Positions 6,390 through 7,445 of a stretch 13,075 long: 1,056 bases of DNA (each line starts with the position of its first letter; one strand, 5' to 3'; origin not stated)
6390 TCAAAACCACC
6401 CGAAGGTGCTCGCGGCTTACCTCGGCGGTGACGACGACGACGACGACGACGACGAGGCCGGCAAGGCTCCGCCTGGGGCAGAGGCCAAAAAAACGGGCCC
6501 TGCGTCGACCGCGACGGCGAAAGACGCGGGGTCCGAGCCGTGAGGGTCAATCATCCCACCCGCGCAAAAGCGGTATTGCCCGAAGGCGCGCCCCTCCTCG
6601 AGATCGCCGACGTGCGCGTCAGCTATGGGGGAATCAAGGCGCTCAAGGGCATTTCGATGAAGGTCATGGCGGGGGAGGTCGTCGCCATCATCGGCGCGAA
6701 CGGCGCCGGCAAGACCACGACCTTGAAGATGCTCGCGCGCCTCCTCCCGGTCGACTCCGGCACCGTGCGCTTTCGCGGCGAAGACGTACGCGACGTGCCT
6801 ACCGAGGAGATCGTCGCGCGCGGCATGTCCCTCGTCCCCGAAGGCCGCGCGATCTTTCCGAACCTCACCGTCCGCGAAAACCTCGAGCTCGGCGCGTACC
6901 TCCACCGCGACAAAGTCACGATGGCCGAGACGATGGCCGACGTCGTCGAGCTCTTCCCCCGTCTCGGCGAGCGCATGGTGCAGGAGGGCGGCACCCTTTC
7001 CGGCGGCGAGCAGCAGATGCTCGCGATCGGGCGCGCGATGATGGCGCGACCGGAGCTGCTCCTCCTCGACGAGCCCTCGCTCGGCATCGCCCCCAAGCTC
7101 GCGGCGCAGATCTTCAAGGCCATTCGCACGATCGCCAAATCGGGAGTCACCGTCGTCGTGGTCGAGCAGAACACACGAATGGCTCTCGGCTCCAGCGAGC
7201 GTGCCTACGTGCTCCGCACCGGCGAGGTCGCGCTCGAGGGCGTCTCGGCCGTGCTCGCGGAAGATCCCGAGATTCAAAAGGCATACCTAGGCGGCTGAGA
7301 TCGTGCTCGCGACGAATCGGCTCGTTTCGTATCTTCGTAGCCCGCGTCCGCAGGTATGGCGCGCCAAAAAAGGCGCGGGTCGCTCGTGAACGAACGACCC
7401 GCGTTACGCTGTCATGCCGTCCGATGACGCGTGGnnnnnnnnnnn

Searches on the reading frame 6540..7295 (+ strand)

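Call 16: search_protein_families(library=pfam, proteins=[window:6540-7295:+], max_evalue=0.001)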
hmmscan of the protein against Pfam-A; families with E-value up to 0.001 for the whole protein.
window:6540-7295:+ (252 aa): 3 families
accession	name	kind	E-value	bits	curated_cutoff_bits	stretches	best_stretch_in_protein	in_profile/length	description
PF00005.33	ABC_tran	-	1.6e-33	116.6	25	1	35-180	1-136/137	ABC transporter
PF13304.12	AAA_21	-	2.3e-09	38.2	27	1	48-71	2-25/304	AAA domain, putative AbiEii toxin, Type IV TA system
PF13401.12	AAA_22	-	0.00012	22.8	27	1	47-113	7-33/130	AAA domain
